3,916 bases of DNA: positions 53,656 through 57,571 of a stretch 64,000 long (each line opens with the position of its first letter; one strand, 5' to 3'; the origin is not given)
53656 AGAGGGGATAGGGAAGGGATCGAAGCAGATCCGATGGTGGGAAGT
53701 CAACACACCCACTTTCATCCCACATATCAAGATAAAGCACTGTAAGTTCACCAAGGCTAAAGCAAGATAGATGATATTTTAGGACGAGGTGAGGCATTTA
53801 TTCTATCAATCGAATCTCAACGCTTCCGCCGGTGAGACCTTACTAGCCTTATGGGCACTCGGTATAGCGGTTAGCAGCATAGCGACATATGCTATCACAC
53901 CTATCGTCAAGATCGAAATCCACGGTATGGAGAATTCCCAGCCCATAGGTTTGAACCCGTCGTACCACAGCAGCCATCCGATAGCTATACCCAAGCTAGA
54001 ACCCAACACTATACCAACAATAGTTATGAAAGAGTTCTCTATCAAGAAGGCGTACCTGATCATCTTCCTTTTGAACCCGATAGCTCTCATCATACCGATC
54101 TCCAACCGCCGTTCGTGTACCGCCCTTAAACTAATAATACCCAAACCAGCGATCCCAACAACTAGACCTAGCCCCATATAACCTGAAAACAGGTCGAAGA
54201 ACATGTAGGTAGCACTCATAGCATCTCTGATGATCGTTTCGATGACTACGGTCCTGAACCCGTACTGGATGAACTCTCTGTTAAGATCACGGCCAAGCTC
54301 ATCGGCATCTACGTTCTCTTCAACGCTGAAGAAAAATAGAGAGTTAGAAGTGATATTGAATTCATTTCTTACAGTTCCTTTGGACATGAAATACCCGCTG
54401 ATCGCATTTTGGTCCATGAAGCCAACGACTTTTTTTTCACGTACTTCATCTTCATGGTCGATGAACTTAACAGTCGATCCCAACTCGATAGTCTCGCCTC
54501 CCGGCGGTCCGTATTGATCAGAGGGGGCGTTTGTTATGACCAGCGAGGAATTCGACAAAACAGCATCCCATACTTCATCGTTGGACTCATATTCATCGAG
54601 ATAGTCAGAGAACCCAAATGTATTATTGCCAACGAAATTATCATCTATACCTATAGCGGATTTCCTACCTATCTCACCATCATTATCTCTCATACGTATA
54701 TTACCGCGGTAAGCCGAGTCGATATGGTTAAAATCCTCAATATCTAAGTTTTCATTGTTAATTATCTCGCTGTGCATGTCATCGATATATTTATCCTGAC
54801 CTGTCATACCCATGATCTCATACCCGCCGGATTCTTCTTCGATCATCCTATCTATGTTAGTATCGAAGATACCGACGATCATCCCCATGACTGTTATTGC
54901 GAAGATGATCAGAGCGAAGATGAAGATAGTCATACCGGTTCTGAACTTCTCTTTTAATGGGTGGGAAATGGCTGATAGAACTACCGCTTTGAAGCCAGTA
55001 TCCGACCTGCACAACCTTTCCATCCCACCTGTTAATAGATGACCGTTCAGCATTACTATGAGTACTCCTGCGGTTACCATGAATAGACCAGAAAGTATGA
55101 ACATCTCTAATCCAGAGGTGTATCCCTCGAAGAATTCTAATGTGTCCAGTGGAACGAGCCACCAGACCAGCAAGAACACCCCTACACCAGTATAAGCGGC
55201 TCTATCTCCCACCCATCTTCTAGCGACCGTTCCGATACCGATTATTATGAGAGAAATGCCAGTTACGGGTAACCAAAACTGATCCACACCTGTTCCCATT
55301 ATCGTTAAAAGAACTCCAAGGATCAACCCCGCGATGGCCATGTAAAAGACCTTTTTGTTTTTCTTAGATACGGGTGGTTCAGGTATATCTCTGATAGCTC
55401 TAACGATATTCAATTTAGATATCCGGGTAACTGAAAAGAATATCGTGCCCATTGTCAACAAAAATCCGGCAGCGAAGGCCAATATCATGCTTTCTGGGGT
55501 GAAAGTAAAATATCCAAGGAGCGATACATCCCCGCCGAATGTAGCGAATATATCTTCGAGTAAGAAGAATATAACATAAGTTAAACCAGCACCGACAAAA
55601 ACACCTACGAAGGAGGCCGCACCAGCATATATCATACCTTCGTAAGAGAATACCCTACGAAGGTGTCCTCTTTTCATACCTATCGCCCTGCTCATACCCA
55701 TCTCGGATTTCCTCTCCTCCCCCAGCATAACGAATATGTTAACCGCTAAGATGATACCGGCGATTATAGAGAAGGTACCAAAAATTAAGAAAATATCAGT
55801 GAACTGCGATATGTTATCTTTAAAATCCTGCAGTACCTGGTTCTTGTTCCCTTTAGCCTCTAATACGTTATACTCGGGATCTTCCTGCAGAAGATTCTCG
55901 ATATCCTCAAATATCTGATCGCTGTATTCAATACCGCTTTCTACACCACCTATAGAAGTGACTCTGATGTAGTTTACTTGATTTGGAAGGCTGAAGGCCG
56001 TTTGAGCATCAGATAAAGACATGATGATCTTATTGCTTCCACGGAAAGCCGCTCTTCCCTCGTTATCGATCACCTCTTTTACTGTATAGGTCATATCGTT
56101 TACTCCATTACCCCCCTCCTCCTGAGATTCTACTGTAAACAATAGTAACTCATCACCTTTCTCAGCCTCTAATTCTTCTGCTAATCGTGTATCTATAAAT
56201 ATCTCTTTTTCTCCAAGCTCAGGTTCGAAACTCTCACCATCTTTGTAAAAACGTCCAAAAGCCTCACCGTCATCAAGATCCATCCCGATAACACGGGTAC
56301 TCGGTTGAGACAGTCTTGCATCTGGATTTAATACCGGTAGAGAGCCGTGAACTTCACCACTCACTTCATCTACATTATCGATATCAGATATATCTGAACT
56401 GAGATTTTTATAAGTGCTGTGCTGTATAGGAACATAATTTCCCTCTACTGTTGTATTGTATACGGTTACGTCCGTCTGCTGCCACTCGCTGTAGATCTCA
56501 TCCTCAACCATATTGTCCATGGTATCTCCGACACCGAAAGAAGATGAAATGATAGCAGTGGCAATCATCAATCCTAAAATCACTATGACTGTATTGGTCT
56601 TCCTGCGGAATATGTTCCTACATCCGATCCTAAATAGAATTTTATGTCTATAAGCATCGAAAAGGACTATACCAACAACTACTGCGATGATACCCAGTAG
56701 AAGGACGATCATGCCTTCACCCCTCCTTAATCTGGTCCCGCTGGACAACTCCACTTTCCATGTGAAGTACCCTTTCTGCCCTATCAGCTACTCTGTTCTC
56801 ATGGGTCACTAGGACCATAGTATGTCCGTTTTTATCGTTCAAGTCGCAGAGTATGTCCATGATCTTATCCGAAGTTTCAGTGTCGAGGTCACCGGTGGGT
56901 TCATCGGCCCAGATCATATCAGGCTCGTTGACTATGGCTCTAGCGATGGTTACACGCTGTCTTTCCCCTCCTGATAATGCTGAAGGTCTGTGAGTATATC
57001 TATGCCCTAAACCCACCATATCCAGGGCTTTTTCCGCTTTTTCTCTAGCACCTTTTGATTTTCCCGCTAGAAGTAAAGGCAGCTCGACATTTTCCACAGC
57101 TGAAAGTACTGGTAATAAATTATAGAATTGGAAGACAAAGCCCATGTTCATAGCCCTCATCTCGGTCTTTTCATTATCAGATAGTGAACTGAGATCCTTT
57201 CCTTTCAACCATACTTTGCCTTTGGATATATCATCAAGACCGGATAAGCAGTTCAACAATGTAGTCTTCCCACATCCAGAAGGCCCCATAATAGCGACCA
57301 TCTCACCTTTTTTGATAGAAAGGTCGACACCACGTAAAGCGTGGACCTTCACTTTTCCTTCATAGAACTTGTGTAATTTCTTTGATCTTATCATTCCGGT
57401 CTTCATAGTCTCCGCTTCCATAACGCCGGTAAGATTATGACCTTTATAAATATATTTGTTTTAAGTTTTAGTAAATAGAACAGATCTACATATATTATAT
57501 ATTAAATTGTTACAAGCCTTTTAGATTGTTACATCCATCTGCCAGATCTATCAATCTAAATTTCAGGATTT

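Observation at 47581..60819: Candidate archaeocin-like production, immunity and export island around the peptide cassette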

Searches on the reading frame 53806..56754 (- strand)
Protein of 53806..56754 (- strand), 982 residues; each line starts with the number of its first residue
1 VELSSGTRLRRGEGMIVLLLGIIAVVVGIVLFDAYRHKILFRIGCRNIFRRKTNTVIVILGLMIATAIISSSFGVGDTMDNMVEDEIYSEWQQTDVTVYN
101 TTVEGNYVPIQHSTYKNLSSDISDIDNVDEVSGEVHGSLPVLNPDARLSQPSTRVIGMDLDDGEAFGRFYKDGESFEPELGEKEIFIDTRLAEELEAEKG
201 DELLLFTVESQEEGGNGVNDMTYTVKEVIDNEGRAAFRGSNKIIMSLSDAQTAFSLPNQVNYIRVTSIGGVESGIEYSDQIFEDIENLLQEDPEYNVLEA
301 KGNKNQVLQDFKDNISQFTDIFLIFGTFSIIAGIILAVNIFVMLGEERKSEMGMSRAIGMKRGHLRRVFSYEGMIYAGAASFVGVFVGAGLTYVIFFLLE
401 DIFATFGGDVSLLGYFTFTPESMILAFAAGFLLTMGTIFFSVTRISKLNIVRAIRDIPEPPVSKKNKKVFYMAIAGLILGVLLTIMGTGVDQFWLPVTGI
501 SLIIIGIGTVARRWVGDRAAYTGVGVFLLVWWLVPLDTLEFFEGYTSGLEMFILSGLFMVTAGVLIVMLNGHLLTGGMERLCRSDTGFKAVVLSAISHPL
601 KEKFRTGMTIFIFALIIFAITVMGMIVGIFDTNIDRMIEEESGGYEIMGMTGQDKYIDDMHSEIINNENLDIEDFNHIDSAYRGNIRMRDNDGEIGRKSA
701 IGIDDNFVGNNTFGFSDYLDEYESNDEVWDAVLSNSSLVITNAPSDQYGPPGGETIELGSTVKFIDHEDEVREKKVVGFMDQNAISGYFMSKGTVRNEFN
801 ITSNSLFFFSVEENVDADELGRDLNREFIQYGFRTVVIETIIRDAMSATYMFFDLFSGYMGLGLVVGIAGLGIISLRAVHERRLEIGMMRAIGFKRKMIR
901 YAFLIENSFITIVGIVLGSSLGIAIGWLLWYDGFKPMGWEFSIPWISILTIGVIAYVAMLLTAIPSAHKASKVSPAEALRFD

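Call 6: search_protein_families(library=pfam, proteins=[window:53806-56754:-], max_evalue=0.01)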
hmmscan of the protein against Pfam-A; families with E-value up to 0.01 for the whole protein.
window:53806-56754:- (982 aa): 2 families
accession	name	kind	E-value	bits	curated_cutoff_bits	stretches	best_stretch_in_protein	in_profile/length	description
PF02687.27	FtsX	-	4.6e-31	107.8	25.5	2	860-975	4-120/120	FtsX-like permease C-terminal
PF12704.14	MacB_PCD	-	2.4e-13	51.3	27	2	55-266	1-190/207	MacB-like periplasmic core domain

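Call 41: search_protein_families(library=ncbifam, proteins=[window:53806-56754:-], max_evalue=0.01)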
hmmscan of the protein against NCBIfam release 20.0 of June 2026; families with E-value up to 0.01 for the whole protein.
window:53806-56754:- (982 aa): 8 families
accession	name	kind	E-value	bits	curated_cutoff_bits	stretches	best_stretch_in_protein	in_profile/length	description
TIGR02212.1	lolCE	equivalog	3.3e-16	59.2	362.45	2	110-402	70-349/411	lipoprotein-releasing ABC transporter permease subunit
TIGR03434.1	ADOP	subfamily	1.1e-14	53.6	622.3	2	837-981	662-802/803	ADOP family duplicated permease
NF007826.0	PRK10535.1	equivalog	2.5e-12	45.9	966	1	831-979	500-645/648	macrolide ABC transporter ATP-binding protein/permease MacB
TIGR02213.1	lolE_release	exception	2.6e-09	36.4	540.35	2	859-925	270-338/411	lipoprotein-releasing ABC transporter permease subunit LolE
NF008357.0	PRK11146.1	exception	3.2e-09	36.1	439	2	859-926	273-342/414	lipoprotein-releasing ABC transporter permease subunit LolE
NF008076.0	PRK10814.1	exception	1.1e-08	34.5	473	1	862-981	271-398/399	lipoprotein-releasing ABC transporter permease subunit LolC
NF038346.1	FtsX_actino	exception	1.5e-05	24.5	250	1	878-967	205-299/308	permease-like cell division protein FtsX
TIGR00439.2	FtsX_Gneg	equivalog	0.00099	18.4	255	1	305-444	153-289/292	permease-like cell division protein FtsX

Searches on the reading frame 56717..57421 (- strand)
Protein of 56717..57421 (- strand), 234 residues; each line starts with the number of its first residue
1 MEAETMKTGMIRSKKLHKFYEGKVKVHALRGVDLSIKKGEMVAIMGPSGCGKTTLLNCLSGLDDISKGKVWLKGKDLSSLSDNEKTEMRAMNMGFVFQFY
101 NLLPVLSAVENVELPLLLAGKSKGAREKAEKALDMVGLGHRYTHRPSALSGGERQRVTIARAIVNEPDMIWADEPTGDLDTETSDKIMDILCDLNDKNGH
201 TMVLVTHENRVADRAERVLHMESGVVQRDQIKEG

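Call 6: search_protein_families(library=pfam, proteins=[window:56717-57421:-], max_evalue=0.01)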
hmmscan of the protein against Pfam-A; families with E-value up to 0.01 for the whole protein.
window:56717-57421:- (234 aa): 13 families
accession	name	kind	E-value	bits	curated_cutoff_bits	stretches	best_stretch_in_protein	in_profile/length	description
PF00005.33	ABC_tran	-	2.6e-35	122.5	25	1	29-176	1-136/137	ABC transporter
PF03215.21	Rad17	-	1.7e-05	25.3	23.8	1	28-95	34-99/186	Rad17 P-loop domain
PF13238.12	AAA_18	-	0.00012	22.9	29.4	0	42-94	1-57/128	AAA domain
PF02463.25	SMC_N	-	0.00032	20.6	40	1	40-222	25-212/220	RecF/RecN/SMC N terminal domain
PF03193.22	RsgA_GTPase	-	0.00036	20.8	30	1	36-70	104-137/174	RsgA GTPase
PF13476.12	AAA_23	-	0.0014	19.8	27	1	40-60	20-40/201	AAA domain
PF13304.12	AAA_21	-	0.0014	19.1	27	0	42-68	2-26/304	AAA domain, putative AbiEii toxin, Type IV TA system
PF13555.12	AAA_29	-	0.0021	18.2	27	1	30-59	13-42/61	P-loop containing region of AAA domain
PF13521.12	AAA_28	-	0.0049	17.5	27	0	42-60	2-20/164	AAA domain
PF13481.12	AAA_25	-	0.0063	16.6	27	0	36-72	30-64/195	AAA domain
PF13401.12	AAA_22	-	0.0066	17.2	27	1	40-62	6-28/130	AAA domain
PF20720.3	nSTAND3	-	0.0071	16.5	27.2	0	36-59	14-37/155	Novel STAND NTPase 3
PF13191.12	AAA_16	-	0.0086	17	32.6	0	38-60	23-45/167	AAA ATPase domain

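Call 41: search_protein_families(library=ncbifam, proteins=[window:56717-57421:-], max_evalue=0.01)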
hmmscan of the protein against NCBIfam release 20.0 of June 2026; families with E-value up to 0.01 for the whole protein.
window:56717-57421:- (234 aa): 197 families (the best 25 are shown)
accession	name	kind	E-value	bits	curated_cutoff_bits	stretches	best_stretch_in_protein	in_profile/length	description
TIGR02211.1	LolD_lipo_ex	equivalog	4.2e-76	255.3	307.75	1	10-226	1-219/221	lipoprotein-releasing ABC transporter ATP-binding protein LolD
NF008639.0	PRK11629.1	equivalog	4.1e-69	232.6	360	1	10-228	6-226/234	lipoprotein-releasing ABC transporter ATP-binding protein LolD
NF007879.0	PRK10584.1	equivalog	1.9e-67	227.4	336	1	16-228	12-226/228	putative ABC transporter ATP-binding protein YbbA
TIGR02982.1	heterocyst_DevA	subfamily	9e-61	205.2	295.8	1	17-226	9-219/220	ABC exporter ATP-binding subunit, DevA family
NF007826.0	PRK10535.1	equivalog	2.5e-60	204.5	966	1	15-230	9-225/648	macrolide ABC transporter ATP-binding protein/permease MacB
TIGR02673.1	FtsE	equivalog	2.5e-59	200.5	264.85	1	10-224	1-213/214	cell division ATP-binding protein FtsE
NF038007.1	ABC_ATP_DarD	equivalog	1.5e-58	197.9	375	1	10-224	1-216/218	darobactin export ABC transporter ATP-binding protein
TIGR03608.1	L_ocin_972_ABC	subfamily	1.8e-58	197.4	254.85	1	27-221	12-206/206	putative bacteriocin export ABC transporter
TIGR02315.1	ABC_phnC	equivalog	6.4e-52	176.4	266.1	1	10-226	1-224/243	phosphonate ABC transporter ATP-binding protein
TIGR03265.1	PhnT2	equivalog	4.2e-49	167.7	457.7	1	15-227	9-214/353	putative 2-aminoethylphosphonate ABC transporter ATP-binding protein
NF007027.0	PRK09493.1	equivalog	1.3e-48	165.4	379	1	10-229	1-217/240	glutamine ABC transporter ATP-binding protein GlnQ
TIGR02314.1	ABC_MetN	equivalog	8.3e-46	156.6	499.7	1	10-215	1-207/343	methionine ABC transporter ATP-binding protein MetN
NF006987.0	PRK09452.1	equivalog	8.1e-45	153.1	482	1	4-229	11-229/378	spermidine/putrescine ABC transporter ATP-binding protein PotA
NF008428.0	PRK11264.1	equivalog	4.3e-44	150.6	406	1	10-226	3-222/250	L-cystine ABC transporter ATP-binding protein TcyN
TIGR01186.1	proV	subfamily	1e-43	149.9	326.6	1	28-225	8-207/363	betaine/proline/choline family ABC transporter ATP-binding protein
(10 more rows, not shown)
